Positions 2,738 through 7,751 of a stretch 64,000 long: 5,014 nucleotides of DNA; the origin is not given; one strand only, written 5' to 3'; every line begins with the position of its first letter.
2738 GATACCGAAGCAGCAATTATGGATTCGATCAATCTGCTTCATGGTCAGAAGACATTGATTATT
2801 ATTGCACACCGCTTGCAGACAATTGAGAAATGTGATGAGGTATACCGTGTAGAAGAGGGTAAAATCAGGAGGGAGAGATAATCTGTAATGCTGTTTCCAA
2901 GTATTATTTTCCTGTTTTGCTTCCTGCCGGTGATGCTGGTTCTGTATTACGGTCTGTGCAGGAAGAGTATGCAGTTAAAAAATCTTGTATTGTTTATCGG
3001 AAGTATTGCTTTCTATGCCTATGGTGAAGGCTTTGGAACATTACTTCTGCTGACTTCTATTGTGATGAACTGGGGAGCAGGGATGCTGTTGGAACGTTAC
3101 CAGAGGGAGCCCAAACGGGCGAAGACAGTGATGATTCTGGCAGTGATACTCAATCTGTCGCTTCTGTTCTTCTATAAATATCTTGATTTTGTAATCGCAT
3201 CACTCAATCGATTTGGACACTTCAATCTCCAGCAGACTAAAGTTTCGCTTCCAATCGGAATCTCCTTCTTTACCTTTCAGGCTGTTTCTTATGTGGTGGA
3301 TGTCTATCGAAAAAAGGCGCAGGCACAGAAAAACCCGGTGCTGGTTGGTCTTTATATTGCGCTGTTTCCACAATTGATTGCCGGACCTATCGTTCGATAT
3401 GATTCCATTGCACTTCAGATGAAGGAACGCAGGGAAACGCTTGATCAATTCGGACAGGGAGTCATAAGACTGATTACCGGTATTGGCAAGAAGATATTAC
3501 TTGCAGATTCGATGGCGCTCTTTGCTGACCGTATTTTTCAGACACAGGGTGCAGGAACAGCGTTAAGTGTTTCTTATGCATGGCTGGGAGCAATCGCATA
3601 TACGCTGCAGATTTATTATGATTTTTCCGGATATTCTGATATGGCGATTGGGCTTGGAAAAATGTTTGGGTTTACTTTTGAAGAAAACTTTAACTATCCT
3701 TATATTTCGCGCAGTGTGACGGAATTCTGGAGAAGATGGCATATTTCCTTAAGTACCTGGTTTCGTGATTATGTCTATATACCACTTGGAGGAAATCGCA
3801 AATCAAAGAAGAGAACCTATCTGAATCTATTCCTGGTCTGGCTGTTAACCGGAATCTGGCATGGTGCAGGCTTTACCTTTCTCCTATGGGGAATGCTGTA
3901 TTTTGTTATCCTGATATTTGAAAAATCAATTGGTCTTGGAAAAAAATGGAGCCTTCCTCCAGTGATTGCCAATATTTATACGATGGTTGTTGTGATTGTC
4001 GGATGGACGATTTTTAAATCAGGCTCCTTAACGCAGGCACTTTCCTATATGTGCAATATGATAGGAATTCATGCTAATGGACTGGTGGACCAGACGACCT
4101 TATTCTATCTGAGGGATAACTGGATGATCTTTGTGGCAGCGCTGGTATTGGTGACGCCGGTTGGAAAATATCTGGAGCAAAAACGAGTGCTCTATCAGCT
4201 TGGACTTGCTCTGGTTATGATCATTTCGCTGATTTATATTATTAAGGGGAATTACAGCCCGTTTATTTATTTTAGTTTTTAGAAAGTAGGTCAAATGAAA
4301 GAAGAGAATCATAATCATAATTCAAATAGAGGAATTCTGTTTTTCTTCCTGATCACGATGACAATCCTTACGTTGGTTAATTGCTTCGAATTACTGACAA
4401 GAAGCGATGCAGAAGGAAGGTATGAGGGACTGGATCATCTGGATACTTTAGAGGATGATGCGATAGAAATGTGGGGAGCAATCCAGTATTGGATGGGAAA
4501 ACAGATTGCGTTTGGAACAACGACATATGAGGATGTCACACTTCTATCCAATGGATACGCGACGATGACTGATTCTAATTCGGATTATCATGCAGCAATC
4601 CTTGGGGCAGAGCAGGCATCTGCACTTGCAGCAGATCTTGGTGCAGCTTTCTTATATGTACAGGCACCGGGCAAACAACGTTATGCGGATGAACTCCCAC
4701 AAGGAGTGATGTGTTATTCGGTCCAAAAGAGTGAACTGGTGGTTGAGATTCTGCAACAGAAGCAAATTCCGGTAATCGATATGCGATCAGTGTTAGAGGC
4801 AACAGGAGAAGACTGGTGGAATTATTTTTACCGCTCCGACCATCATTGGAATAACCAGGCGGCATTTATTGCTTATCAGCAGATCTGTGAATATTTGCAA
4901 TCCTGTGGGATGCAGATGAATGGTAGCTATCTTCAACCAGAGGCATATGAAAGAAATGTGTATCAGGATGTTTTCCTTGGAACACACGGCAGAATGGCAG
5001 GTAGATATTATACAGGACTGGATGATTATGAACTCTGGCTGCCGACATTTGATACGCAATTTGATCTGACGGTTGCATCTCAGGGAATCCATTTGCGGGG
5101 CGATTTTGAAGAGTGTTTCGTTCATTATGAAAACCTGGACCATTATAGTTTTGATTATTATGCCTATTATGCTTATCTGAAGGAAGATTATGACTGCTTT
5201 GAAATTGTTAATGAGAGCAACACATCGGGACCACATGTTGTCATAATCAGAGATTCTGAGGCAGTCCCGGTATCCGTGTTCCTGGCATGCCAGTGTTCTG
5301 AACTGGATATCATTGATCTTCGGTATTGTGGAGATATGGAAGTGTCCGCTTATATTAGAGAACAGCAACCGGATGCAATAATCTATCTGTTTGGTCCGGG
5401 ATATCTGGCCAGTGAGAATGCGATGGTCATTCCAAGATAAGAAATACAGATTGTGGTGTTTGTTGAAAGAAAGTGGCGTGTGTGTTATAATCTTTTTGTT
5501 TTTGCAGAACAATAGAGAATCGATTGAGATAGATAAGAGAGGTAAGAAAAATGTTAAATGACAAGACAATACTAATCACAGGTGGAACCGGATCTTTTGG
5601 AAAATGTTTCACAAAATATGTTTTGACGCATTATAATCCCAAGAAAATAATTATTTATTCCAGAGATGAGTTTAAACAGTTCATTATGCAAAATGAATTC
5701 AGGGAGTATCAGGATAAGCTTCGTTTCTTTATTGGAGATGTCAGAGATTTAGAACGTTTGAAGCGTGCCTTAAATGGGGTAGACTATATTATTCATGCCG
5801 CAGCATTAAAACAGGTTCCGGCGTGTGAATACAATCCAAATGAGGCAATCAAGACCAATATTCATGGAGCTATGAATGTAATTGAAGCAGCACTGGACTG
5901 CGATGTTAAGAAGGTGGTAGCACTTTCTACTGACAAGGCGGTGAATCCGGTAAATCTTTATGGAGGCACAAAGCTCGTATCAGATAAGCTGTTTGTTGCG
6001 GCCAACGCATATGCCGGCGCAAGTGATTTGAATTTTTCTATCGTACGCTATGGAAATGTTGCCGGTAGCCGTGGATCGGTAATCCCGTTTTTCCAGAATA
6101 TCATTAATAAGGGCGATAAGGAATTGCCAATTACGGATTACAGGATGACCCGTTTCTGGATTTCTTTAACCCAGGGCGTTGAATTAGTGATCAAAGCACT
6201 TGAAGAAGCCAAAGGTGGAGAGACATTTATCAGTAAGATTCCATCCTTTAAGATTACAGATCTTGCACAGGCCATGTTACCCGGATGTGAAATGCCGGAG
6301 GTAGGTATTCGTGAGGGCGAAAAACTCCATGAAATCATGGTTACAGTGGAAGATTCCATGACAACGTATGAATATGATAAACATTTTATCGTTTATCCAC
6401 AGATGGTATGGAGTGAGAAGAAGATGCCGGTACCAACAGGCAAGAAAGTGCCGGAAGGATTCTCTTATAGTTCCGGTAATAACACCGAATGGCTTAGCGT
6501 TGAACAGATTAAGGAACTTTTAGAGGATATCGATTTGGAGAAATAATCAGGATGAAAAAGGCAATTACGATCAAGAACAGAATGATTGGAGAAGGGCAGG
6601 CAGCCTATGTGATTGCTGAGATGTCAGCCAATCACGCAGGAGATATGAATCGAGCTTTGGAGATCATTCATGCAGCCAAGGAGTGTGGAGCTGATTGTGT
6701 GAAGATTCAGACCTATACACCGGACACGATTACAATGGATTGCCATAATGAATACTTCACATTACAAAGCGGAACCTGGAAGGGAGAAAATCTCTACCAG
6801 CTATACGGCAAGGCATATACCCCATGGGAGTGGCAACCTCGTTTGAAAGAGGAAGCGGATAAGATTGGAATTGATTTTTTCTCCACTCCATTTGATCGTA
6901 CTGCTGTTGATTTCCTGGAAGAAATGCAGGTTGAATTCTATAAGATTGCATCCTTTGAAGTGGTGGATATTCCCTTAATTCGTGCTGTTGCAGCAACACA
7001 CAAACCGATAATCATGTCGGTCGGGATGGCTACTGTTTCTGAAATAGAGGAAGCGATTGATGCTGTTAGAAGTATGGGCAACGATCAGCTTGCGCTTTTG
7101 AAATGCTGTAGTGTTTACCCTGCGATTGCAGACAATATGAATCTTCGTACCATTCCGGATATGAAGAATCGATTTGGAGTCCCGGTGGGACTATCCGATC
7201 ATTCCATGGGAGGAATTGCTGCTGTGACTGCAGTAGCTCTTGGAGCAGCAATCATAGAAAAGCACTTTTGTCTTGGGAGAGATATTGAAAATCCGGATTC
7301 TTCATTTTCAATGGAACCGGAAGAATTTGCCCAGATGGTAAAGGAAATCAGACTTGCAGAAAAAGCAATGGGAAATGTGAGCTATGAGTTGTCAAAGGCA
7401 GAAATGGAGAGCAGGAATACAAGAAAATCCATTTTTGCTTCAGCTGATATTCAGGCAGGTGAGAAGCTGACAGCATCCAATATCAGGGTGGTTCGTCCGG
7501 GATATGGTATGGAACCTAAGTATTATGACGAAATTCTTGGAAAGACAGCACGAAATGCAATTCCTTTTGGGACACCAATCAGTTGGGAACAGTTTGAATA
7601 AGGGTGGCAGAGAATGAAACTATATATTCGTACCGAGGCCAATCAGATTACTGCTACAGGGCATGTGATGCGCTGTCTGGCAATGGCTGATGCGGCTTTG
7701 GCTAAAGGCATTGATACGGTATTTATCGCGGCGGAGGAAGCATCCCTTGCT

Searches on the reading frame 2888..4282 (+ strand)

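Call 6: search_protein_families(library=ncbifam, proteins=[window:2888-4282:+], max_evalue=0.00001)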
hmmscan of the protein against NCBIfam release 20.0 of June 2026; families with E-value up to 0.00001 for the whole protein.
window:2888-4282:+ (464 aa): 1 family
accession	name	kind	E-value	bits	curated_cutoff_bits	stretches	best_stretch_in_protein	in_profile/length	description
TIGR04091.1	LTA_dltB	equivalog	1.5e-44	152.8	375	1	8-376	9-376/380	D-alanyl-lipoteichoic acid biosynthesis protein DltB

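Call 7: search_protein_families(library=pfam, proteins=[window:2888-4282:+], max_evalue=0.00001)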
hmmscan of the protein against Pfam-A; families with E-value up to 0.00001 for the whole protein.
window:2888-4282:+ (464 aa): 2 families
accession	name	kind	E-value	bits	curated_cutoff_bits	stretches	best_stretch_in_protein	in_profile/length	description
PF03062.24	MBOAT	-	6.3e-33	114.9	27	1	134-348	63-297/337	MBOAT, membrane-bound O-acyltransferase family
PF13813.11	MBOAT_2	-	2.4e-06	28.2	25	1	266-331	3-70/85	Membrane bound O-acyl transferase family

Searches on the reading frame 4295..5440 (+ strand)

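Call 6: search_protein_families(library=ncbifam, proteins=[window:4295-5440:+], max_evalue=0.00001)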
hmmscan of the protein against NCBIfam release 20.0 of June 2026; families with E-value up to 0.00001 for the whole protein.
window:4295-5440:+ (381 aa): 0 families

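Call 7: search_protein_families(library=pfam, proteins=[window:4295-5440:+], max_evalue=0.00001)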
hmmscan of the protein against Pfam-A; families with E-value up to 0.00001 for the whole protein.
window:4295-5440:+ (381 aa): 1 family
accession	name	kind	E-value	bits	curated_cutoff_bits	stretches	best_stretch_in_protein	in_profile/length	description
PF16822.11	ALGX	-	2.7e-12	47.3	26.5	1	109-204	37-133/268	SGNH hydrolase-like domain, acetyltransferase AlgX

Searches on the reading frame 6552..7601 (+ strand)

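Call 6: search_protein_families(library=ncbifam, proteins=[window:6552-7601:+], max_evalue=0.00001)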
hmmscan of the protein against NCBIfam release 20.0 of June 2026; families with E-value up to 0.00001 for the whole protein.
window:6552-7601:+ (349 aa): 4 families
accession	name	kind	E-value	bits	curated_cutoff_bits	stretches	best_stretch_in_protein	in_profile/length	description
TIGR03586.1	PseI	equivalog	2.4e-144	480.5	340.25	1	18-343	2-327/327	pseudaminic acid synthase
TIGR03569.1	NeuB_NnaB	equivalog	3e-95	319.1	399.65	1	19-339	2-325/329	N-acetylneuraminate synthase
NF006421.0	PRK08673.1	subfamily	5.8e-07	29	335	1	98-274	150-334/338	3-deoxy-7-phosphoheptulonate synthase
TIGR01361.1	DAHP_synth_Bsub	equivalog_domain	2.1e-06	27.3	267.75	0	98-267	81-258/260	3-deoxy-7-phosphoheptulonate synthase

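Call 7: search_protein_families(library=pfam, proteins=[window:6552-7601:+], max_evalue=0.00001)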
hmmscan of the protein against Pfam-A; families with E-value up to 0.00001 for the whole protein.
window:6552-7601:+ (349 aa): 2 families
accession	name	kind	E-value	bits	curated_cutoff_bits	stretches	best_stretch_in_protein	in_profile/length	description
PF03102.20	NeuB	-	4.2e-92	308.4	22.1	1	38-276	1-239/241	NeuB family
PF08666.17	SAF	-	6.1e-14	52.8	21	1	292-349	2-63/63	SAF domain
